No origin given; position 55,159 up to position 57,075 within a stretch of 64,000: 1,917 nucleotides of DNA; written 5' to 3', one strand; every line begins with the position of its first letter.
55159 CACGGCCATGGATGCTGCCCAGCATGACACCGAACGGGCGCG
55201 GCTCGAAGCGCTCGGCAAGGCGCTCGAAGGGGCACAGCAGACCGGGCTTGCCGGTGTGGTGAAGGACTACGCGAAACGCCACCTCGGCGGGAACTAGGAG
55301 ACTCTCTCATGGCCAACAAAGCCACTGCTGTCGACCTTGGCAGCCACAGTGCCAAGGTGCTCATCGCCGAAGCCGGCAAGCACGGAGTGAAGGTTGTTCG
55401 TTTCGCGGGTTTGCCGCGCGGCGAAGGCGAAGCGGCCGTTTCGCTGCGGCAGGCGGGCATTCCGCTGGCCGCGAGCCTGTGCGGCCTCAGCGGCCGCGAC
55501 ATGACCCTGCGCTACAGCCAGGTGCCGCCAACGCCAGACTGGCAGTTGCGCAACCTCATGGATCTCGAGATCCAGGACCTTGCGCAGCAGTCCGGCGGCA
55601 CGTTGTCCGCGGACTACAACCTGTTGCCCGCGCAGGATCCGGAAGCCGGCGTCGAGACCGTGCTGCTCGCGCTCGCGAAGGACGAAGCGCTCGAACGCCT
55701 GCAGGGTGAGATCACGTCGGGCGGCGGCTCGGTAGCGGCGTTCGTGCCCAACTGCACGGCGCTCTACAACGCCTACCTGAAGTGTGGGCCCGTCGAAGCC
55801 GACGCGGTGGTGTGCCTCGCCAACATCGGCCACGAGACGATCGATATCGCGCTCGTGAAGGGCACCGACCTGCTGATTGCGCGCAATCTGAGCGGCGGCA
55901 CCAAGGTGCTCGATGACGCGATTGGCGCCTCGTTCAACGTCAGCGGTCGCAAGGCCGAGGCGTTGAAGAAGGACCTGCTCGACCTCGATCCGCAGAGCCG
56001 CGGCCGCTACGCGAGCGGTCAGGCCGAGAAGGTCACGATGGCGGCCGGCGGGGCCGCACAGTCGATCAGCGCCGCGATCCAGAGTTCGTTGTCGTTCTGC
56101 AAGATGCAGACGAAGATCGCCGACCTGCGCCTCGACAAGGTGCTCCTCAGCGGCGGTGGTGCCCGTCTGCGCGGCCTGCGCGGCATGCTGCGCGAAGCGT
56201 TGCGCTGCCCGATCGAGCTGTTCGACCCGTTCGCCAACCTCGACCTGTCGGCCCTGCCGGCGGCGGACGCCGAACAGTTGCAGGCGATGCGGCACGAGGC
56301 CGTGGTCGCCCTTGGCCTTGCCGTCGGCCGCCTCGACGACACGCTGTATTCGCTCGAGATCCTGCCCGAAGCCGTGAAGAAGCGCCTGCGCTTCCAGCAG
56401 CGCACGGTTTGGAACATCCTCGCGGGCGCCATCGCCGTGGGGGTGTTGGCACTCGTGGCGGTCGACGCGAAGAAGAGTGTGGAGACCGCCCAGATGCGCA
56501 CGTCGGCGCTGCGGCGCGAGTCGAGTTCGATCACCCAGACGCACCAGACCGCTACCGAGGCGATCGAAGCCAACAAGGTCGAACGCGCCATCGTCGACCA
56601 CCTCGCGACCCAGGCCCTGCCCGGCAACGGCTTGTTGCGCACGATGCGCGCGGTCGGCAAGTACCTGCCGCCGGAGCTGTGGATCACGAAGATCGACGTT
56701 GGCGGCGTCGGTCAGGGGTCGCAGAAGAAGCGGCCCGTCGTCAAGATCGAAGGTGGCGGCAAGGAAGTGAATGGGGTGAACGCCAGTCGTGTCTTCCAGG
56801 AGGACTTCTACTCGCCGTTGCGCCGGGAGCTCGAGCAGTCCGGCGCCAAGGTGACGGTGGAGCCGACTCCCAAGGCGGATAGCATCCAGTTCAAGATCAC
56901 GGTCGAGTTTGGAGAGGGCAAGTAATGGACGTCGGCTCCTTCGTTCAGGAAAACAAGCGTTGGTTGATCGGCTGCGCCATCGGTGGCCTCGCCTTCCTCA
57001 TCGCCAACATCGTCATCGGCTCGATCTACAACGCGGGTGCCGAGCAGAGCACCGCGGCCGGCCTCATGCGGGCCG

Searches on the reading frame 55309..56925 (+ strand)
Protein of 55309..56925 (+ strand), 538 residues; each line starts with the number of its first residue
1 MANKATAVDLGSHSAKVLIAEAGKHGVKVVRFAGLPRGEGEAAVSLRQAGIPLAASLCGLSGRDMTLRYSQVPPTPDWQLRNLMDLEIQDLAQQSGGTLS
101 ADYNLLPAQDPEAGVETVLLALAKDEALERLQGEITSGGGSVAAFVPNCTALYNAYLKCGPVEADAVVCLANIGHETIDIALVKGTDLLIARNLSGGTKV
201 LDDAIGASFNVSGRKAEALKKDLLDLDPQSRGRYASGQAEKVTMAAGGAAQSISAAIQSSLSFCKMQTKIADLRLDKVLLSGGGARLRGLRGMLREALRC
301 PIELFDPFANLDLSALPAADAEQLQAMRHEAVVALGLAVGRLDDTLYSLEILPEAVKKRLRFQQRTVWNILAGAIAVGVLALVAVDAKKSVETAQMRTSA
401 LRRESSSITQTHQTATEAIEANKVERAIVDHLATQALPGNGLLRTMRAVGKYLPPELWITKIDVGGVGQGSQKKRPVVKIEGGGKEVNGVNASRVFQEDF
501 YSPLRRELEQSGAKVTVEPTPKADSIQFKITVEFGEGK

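Call 23: find_encoding_contigs(protein=window:55309-56925:+, flank=10000, max_places=3)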
Protein window:55309-56925:+ (538 aa): 5 contigs read that carry it; 3 places shown.
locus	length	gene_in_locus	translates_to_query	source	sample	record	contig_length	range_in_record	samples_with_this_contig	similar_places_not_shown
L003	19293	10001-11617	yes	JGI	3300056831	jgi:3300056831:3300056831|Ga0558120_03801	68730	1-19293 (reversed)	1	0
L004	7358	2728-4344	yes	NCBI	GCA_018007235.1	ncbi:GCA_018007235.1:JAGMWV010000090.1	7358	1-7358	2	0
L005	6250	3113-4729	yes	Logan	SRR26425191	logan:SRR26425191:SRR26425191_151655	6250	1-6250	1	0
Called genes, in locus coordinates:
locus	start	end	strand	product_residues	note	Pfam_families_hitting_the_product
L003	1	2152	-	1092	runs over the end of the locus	PF00930:DPPIV_N (faint), PF26549:Tricorn_N, PF26549:Tricorn_N, PF26550:Tricorn_2nd, PF07676:PD40, PF14684:Tricorn_C1, PF14685:PDZ_Tricorn, PF03572:Peptidase_S41, +2 more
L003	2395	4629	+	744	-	-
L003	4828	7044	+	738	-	-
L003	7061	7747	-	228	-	PF20260:PUA_4, PF04452:Methyltrans_RNA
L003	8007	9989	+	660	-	PF16697:Yop-YscD_cpl, PF00498:FHA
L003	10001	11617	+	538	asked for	PF11104:PilM_2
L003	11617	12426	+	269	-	-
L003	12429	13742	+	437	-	-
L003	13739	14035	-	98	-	-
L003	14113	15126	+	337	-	-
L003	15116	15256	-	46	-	-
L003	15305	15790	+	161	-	-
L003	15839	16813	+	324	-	-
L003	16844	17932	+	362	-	-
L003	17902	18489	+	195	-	-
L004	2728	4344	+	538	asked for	PF11104:PilM_2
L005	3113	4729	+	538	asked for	PF11104:PilM_2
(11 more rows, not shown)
